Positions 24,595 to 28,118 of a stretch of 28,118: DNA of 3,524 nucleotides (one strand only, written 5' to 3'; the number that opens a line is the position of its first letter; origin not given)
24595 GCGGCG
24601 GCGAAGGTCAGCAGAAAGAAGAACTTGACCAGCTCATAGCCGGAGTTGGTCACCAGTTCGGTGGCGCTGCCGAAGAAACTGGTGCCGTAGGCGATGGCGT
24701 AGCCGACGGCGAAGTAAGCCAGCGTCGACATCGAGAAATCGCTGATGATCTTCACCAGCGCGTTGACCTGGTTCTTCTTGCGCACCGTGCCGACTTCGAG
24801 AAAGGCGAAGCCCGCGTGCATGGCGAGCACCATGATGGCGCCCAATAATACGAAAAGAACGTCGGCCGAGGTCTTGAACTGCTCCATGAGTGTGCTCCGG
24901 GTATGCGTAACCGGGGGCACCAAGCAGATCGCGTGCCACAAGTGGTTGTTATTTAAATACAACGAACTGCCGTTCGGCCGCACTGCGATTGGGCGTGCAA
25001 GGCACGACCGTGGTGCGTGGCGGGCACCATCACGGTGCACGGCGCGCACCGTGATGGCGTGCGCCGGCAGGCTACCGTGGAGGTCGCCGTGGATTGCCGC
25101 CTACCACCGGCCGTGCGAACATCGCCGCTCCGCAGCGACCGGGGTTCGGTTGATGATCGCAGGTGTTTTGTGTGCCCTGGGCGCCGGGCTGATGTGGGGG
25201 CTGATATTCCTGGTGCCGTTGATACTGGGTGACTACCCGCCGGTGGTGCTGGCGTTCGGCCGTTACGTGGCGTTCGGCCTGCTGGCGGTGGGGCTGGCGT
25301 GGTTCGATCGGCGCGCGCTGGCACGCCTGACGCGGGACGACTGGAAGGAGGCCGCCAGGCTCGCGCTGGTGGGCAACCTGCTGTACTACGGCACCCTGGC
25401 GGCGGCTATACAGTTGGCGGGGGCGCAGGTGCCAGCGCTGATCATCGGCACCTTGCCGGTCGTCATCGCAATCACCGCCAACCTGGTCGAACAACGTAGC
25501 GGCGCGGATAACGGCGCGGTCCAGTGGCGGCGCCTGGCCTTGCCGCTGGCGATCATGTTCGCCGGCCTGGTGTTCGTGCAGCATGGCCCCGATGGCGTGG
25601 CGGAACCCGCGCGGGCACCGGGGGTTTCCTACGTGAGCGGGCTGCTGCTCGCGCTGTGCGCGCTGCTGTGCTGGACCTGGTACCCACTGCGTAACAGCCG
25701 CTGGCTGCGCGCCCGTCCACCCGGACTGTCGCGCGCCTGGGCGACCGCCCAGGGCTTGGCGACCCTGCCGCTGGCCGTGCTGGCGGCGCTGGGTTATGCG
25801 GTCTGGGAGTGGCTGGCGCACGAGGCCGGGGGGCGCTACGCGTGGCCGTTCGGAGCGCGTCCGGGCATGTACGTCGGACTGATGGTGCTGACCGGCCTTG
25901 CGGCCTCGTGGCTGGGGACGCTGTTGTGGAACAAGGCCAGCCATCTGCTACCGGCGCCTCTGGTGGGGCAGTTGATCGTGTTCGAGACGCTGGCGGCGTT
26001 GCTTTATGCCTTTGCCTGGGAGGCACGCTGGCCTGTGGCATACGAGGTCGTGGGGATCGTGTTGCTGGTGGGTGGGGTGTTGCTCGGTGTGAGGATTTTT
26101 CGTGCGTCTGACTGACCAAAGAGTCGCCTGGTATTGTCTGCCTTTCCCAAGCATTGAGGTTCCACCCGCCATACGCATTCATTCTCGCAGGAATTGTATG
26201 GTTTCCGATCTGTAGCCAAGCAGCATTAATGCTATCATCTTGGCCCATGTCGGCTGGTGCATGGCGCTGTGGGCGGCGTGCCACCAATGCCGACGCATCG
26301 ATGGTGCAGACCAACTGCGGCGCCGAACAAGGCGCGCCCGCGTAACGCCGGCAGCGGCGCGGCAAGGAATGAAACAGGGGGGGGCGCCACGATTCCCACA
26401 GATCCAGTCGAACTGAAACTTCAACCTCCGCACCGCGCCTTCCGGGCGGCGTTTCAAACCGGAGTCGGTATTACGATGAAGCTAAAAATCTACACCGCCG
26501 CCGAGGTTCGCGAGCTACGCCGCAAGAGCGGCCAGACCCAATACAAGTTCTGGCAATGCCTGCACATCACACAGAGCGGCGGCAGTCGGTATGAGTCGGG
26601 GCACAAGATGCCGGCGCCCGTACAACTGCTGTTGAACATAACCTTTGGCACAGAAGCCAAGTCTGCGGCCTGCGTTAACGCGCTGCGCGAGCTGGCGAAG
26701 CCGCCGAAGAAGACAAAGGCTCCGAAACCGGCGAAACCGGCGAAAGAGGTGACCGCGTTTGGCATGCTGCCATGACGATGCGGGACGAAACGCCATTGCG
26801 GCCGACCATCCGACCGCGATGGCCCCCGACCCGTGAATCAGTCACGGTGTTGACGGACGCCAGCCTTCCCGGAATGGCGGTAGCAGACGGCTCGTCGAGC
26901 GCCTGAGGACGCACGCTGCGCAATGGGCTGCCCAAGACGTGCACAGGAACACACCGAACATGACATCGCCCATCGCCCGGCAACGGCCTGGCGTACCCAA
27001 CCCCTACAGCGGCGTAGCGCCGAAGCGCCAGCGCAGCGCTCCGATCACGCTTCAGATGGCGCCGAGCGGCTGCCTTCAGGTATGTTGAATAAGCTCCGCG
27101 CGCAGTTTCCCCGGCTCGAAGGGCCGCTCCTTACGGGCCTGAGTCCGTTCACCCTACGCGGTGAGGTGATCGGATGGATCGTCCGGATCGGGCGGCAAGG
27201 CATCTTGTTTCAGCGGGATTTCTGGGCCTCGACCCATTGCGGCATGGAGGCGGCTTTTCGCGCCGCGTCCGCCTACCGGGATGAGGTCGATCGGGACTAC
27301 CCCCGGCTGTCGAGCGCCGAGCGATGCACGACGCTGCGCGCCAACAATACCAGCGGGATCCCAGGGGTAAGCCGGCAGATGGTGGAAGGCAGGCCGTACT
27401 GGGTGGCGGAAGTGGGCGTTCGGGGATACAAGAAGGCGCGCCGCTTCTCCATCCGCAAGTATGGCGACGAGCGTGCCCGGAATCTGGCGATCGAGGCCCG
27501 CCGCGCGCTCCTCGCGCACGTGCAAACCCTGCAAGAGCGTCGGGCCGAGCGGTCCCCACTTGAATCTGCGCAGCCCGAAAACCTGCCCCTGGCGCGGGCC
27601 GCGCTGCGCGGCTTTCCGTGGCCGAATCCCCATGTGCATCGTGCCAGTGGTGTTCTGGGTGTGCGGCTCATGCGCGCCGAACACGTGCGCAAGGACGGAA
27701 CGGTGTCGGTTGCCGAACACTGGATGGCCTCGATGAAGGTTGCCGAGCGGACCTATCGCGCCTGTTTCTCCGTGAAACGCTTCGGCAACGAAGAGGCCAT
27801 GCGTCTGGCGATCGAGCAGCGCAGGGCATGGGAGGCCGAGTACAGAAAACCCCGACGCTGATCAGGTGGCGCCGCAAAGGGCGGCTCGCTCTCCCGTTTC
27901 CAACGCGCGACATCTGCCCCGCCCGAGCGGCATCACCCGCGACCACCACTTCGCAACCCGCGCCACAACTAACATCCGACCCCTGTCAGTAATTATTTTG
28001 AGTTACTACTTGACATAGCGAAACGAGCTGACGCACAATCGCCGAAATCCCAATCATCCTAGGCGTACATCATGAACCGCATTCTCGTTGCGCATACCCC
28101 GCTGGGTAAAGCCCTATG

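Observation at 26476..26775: Small XRE-HTH protein with a KPAKPAK histone-H1-like tail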

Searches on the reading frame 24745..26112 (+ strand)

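Call 4: search_protein_families(library=pfam, proteins=[window:24745-26112:+], max_evalue=1)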
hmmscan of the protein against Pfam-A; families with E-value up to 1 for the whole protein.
window:24745-26112:+ (456 aa): 2 families
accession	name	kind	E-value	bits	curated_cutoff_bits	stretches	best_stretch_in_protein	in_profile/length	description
PF00892.27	EamA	-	2e-13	51.2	28.2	2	139-248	2-110/135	EamA-like transporter family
PF11384.13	DUF3188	-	0.14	12.2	24.6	1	239-278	6-37/50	Protein of unknown function (DUF3188)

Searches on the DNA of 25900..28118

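Call 66: search_rna_families(source=window, start=25900, end=28118, threshold=evalue, max_evalue=1)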
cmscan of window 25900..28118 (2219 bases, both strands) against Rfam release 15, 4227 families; matches with E-value up to 1: 0.
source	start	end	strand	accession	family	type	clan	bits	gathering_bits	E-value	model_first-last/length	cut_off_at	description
